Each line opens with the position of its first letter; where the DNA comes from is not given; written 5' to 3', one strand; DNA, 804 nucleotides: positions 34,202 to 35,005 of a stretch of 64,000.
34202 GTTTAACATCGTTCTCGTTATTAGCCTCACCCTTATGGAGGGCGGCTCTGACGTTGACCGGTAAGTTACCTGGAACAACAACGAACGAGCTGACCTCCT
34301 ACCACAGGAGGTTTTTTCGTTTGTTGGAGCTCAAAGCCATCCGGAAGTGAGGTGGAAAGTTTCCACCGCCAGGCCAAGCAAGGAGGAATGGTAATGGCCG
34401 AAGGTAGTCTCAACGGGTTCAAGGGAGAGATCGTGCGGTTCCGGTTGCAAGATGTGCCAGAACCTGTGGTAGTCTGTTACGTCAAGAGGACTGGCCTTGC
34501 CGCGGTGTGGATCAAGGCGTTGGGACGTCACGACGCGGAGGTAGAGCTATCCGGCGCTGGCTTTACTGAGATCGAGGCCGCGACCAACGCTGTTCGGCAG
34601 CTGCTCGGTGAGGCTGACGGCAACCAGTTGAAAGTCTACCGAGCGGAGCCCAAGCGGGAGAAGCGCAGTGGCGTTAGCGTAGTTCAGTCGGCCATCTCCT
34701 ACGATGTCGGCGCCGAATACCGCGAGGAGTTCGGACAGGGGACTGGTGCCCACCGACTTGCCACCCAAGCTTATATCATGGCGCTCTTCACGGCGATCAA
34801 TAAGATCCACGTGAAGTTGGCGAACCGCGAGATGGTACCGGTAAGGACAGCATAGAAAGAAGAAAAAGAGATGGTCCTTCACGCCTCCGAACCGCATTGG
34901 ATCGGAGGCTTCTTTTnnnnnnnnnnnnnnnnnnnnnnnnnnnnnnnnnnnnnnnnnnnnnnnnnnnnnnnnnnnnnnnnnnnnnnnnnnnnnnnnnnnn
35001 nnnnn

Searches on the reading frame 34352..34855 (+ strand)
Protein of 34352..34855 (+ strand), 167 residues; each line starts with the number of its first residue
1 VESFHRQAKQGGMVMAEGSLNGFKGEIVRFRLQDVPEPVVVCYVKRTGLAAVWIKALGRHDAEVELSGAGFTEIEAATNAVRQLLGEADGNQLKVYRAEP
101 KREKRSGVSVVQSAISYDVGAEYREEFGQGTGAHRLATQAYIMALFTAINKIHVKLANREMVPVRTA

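Call 36: search_protein_families(library=pfam, proteins=[window:34352-34855:+], max_evalue=0.01)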
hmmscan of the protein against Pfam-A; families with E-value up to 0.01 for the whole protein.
window:34352-34855:+ (167 aa): 1 family
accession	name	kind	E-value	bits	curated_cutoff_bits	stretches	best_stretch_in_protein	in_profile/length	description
PF08502.15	LeuA_dimer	-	0.002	18.5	24.9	1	47-152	36-130/131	LeuA allosteric (dimerisation) domain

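Call 62: search_protein_families(library=phrogs, proteins=[window:34352-34855:+], max_evalue=0.01)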
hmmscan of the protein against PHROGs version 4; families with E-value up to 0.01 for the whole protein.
window:34352-34855:+ (167 aa): 0 families
